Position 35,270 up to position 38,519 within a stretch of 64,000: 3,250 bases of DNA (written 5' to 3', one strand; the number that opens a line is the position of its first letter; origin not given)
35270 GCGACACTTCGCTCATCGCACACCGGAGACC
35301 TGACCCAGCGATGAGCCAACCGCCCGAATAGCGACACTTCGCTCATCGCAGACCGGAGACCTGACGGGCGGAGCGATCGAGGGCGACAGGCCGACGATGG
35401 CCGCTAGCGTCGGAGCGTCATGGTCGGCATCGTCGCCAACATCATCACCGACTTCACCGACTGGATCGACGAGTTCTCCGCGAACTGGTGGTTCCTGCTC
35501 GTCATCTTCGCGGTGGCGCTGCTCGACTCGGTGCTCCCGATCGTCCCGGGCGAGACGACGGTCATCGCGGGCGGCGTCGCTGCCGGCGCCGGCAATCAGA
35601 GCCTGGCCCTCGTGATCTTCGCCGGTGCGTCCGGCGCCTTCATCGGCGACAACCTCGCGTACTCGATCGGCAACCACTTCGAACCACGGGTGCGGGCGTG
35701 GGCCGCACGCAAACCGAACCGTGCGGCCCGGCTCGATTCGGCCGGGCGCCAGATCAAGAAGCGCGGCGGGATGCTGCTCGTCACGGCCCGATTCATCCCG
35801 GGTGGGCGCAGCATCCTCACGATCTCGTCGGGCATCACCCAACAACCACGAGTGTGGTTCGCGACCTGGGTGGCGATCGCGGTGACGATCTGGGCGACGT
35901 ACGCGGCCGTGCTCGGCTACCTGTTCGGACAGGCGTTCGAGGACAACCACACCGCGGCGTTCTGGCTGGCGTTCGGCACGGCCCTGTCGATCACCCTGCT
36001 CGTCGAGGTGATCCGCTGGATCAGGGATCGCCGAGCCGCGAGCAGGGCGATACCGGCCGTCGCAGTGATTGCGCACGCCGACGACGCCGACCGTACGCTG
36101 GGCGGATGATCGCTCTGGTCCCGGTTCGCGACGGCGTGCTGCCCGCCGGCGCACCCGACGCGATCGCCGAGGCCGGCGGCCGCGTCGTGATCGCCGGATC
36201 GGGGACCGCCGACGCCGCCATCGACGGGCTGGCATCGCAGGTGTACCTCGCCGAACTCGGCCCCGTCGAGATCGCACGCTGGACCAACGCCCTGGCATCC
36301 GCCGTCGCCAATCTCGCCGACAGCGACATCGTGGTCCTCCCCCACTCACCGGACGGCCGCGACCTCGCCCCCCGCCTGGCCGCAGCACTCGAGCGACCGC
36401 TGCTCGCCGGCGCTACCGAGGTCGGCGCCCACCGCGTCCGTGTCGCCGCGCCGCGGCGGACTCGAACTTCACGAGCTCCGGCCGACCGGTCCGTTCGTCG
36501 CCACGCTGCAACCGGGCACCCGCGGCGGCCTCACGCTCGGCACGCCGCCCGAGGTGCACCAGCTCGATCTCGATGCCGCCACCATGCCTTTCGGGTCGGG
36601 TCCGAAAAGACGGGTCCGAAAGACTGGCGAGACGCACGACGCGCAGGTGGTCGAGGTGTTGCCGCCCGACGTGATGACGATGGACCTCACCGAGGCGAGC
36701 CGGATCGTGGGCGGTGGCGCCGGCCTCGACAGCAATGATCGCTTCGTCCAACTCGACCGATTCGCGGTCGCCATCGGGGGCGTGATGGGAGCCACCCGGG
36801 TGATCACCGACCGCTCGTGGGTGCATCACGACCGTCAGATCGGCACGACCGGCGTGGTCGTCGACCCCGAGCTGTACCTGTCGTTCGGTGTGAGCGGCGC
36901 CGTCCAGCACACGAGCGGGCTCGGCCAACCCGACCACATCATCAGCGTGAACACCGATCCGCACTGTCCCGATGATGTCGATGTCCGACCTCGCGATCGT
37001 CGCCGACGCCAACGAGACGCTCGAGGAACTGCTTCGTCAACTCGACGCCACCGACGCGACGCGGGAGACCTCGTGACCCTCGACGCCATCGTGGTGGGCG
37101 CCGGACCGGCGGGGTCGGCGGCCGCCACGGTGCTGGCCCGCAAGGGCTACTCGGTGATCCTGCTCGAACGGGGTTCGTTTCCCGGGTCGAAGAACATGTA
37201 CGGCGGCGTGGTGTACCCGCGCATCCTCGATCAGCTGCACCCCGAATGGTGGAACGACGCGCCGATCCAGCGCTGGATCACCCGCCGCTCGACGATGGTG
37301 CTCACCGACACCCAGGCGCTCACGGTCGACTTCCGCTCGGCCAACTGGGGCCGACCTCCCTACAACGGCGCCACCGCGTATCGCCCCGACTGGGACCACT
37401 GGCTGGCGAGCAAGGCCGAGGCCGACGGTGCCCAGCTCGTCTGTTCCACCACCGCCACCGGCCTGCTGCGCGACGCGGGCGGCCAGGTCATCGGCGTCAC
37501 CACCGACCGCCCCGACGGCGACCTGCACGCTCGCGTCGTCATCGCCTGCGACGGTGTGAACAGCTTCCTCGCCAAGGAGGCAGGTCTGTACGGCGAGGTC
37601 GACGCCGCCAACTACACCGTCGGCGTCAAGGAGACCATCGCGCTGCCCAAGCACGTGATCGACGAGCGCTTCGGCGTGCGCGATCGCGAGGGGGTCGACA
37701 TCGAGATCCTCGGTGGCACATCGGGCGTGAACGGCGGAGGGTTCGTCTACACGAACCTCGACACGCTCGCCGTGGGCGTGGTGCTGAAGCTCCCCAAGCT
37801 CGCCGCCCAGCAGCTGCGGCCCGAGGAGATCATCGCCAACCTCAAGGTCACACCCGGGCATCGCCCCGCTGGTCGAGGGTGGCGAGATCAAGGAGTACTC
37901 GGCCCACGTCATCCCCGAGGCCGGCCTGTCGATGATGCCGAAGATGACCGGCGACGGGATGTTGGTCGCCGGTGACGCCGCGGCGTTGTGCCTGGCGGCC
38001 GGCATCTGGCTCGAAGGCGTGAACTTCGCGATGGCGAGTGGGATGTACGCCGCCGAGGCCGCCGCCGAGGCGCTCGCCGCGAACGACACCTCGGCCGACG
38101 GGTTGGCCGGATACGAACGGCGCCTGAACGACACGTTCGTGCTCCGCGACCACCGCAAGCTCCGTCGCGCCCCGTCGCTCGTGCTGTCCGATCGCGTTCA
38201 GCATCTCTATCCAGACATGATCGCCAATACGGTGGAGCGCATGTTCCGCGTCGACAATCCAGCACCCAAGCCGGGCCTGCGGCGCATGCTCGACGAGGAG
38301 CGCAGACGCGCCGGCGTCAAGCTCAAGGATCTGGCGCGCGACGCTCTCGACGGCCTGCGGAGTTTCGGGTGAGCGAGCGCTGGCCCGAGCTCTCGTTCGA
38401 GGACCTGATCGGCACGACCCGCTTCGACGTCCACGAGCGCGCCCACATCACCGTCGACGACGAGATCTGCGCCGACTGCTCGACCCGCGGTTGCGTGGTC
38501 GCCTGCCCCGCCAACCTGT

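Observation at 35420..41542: Second, Fix-type ETF module in one tightly coupled operon with mycofactocin maturation genes mftE-mftF, with no mftABCD in the window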

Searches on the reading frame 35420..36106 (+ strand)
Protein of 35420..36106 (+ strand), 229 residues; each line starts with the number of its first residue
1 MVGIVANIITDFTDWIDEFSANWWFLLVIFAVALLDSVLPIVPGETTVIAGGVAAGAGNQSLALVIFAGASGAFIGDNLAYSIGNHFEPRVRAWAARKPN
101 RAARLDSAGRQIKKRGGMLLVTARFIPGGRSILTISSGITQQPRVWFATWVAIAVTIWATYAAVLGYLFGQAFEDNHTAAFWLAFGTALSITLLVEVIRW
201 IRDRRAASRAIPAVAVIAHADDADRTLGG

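Call 8: search_protein_families(library=ncbifam, proteins=[window:35420-36106:+], max_evalue=0.001)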
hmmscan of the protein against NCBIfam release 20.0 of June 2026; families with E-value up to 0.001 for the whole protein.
window:35420-36106:+ (229 aa): 3 families
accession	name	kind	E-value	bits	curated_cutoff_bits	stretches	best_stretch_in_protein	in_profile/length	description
NF008102.0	PRK10847.1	equivalog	2.1e-15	57.1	236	1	6-210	19-217/219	DedA family protein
NF052605.1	UndecprPTUptAStph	equivalog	1.8e-12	47.7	300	1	16-181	5-174/197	undecaprenyl phosphate transporter UptA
NF052604.1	UndecprPTUtpABac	equivalog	4.6e-12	46.4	250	1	34-194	21-180/198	undecaprenyl phosphate transporter UptA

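Call 9: search_protein_families(library=pfam, proteins=[window:35420-36106:+], max_evalue=0.001)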
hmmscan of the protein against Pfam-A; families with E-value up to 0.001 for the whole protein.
window:35420-36106:+ (229 aa): 1 family
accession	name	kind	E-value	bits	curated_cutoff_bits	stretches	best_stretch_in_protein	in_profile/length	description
PF09335.16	VTT_dom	-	2.7e-16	60.6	33.9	1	42-168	1-123/123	VTT domain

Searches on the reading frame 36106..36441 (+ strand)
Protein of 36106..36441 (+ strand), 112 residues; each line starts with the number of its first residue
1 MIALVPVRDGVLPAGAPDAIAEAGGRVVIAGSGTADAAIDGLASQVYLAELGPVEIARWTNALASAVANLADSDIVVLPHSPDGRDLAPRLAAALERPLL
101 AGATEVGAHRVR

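Call 8: search_protein_families(library=ncbifam, proteins=[window:36106-36441:+], max_evalue=0.001)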
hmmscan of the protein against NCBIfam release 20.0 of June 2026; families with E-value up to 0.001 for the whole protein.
window:36106-36441:+ (112 aa): 1 family
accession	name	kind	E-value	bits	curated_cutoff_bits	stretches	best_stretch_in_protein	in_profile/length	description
NF038209.1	mft_etfA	equivalog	2.8e-32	112.3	240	1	1-110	1-108/303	mycofactocin-associated electron transfer flavoprotein alpha subunit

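Call 9: search_protein_families(library=pfam, proteins=[window:36106-36441:+], max_evalue=0.001)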
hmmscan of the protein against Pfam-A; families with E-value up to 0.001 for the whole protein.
window:36106-36441:+ (112 aa): 1 family
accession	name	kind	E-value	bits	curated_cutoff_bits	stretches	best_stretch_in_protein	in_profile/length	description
PF01012.27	ETF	-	6.8e-09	36.2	26.7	1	27-106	37-123/181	Electron transfer flavoprotein domain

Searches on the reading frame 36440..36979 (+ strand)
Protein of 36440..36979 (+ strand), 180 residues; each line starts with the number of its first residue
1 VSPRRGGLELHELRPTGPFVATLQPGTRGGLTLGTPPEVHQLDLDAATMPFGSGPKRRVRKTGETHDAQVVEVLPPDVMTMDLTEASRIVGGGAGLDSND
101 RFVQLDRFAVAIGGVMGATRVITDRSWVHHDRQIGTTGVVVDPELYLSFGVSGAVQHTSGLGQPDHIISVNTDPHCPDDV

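Call 8: search_protein_families(library=ncbifam, proteins=[window:36440-36979:+], max_evalue=0.001)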
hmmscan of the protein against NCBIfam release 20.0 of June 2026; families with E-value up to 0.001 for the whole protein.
window:36440-36979:+ (180 aa): 5 families
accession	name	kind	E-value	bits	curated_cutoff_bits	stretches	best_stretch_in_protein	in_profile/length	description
NF038209.1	mft_etfA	equivalog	1.9e-57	194.9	240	1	4-177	113-278/303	mycofactocin-associated electron transfer flavoprotein alpha subunit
NF042970.1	AcrlCoAredClosAcrA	equivalog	3.8e-21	75.6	600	1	60-177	213-333/360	acryloyl-CoA reductase electron transfer subunit beta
NF051845.1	EtFlavAlphaProt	equivalog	9.7e-21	74.2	600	1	64-176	268-374/406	electron transfer flavoprotein subunit alpha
NF008884.0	PRK11916.1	equivalog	3.4e-15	56.2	528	1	78-177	186-286/312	electron transfer flavoprotein subunit alpha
NF002889.0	PRK03363.1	equivalog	7e-13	48.5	549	1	80-177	189-287/313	electron transfer flavoprotein subunit alpha/FixB family protein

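Call 9: search_protein_families(library=pfam, proteins=[window:36440-36979:+], max_evalue=0.001)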
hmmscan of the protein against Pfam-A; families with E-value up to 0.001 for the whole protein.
window:36440-36979:+ (180 aa): 1 family
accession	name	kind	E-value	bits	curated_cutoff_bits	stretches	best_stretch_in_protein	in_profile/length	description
PF00766.25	ETF_alpha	-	1.5e-26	92.6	27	1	82-161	1-80/81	Electron transfer flavoprotein FAD-binding domain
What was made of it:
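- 36106..37076 (+): Mycofactocin-associated ETF alpha subunit (mft_etfA), interrupted by private 1-nt insertions at 36448 and 36967. PF00766 ETF_alpha is present (call 9).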

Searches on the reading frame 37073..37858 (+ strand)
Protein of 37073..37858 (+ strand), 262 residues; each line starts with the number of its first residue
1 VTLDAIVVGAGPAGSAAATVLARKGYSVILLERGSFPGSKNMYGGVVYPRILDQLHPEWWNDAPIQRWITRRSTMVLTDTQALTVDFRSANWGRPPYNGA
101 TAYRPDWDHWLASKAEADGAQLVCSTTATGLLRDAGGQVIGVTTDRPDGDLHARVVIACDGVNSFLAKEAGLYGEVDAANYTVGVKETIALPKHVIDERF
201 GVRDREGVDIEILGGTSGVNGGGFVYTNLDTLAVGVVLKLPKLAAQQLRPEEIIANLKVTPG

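Call 8: search_protein_families(library=ncbifam, proteins=[window:37073-37858:+], max_evalue=0.001)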
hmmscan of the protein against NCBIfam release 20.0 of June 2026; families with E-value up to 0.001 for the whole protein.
window:37073-37858:+ (262 aa): 82 families (the best 25 are shown)
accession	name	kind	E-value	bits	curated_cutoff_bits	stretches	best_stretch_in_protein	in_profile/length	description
NF007542.0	PRK10157.1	subfamily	1.6e-56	191.9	610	1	3-245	6-246/428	FAD-dependent oxidoreductase FixC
NF007450.0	PRK10015.1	subfamily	1.6e-53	182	466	1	3-254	6-255/429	FAD-dependent oxidoreductase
TIGR02032.1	GG-red-SF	subfamily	6.7e-27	95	158.8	1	4-193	2-176/297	geranylgeranyl reductase family protein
NF004834.1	PRK06185.1-3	subfamily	2.2e-16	59.7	500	1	3-175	8-181/420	FAD-dependent oxidoreductase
NF045655.1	MkRedMenJ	equivalog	7.6e-15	54.7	700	1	4-194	6-189/406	menaquinone reductase MenJ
NF004833.1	PRK06185.1-1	subfamily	8.1e-15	54.5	488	1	5-173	5-175/403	FAD-dependent oxidoreductase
TIGR02023.1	BchP-ChlP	subfamily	2.7e-14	53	343.3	1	4-242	2-224/388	geranylgeranyl diphosphate reductase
NF004835.0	PRK06185.1-4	equivalog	1.2e-12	47.3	601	1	3-175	11-184/411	FAD-dependent oxidoreductase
NF004829.0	PRK06183.1-3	subfamily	2.6e-11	43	390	1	3-167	9-178/520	bifunctional 3-(3-hydroxy-phenyl)propionate/3-hydroxycinnamic acid hydroxylase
NF041160.1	DGGPL_Thplmales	equivalog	6.6e-11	41.8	780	1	2-181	3-178/396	digeranylgeranylglycerophospholipid reductase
NF041385.1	Dggglyphlred_Halo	equivalog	1.7e-10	40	700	1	3-186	5-173/405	digeranylgeranylglycerophospholipid reductase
NF005511.0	PRK07121.1-4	equivalog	2.2e-09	36.3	466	1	3-48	21-66/553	FAD-binding protein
NF049967.1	QhpG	equivalog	3e-09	36.3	240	1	6-164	2-142/423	flavin-dependent monooxygenase QhpG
NF004832.0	PRK06184.1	subfamily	4.4e-09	35.6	476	1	2-172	6-179/506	hypothetical protein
NF041080.1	DGGGPL_reductase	equivalog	1.1e-08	34.3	580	1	3-166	2-159/447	digeranylgeranylglycerophospholipid reductase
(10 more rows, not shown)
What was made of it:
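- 37073..38372 (+): FixC-type ETF:quinone oxidoreductase flavoprotein, interrupted by a private 1-nt insertion at 37848. The pieces match NF007542/NF007450 (FixC) (call 8).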

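Call 9: search_protein_families(library=pfam, proteins=[window:37073-37858:+], max_evalue=0.001)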
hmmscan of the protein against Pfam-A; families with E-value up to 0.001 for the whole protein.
window:37073-37858:+ (262 aa): 11 families
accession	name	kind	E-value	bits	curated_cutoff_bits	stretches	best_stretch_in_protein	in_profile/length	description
PF01266.30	DAO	-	4e-15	56.6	27.9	2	4-53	1-52/353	FAD dependent oxidoreductase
PF01494.25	FAD_binding_3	-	2.8e-14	53.5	22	1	4-187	3-184/349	FAD binding domain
PF12831.13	FAD_oxidored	-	5.3e-10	39.6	27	1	4-161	1-145/416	FAD dependent oxidoreductase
PF13450.12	NAD_binding_8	-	1.7e-07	31.9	21.9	1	7-38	1-32/68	NAD(P)-binding Rossmann-like domain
PF00890.30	FAD_binding_2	-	1.9e-07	31.1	20.4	1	4-37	1-34/414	FAD binding domain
PF07992.20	Pyr_redox_2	-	6.7e-07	29.5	26.1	1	4-48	2-42/291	Pyridine nucleotide-disulphide oxidoreductase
PF01946.23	Thi4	-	2.6e-06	27.3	26.2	1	3-52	18-68/235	Thi4 family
PF03486.20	HI0933_like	-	1.6e-05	24.9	50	1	4-45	2-43/244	HI0933-like protein Rossmann domain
PF01134.28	GIDA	-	4.5e-05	23.1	22.1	1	4-31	1-28/391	Glucose inhibited division protein A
PF00070.33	Pyr_redox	-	0.00041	21.2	22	0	5-37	2-34/82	Pyridine nucleotide-disulphide oxidoreductase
PF13738.12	Pyr_redox_3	-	0.00082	19.1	30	0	6-36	1-32/305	Pyridine nucleotide-disulphide oxidoreductase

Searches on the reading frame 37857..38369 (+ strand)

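Call 8: search_protein_families(library=ncbifam, proteins=[window:37857-38369:+], max_evalue=0.001)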
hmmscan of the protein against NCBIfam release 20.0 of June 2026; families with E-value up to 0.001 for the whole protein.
window:37857-38369:+ (171 aa): 7 families
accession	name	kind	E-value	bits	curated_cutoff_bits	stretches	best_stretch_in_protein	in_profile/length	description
NF007450.0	PRK10015.1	subfamily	1.2e-38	133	466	1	2-164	264-423/429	FAD-dependent oxidoreductase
NF007542.0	PRK10157.1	subfamily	3.2e-33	115.1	610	1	2-167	264-425/428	FAD-dependent oxidoreductase FixC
NF041160.1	DGGPL_Thplmales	equivalog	8e-08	31.6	780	1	28-124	271-366/396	digeranylgeranylglycerophospholipid reductase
TIGR02023.1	BchP-ChlP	subfamily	2.1e-06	27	343.3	1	9-94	243-321/388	geranylgeranyl diphosphate reductase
NF041385.1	Dggglyphlred_Halo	equivalog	0.00016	20.4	700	1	24-132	270-380/405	digeranylgeranylglycerophospholipid reductase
NF041080.1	DGGGPL_reductase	equivalog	0.0005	19.1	580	1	29-87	273-329/447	digeranylgeranylglycerophospholipid reductase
NF004833.1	PRK06185.1-1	subfamily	0.00067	18.5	488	1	28-97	276-344/403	FAD-dependent oxidoreductase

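Call 9: search_protein_families(library=pfam, proteins=[window:37857-38369:+], max_evalue=0.001)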
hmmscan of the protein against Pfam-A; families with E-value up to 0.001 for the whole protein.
window:37857-38369:+ (171 aa): 0 families
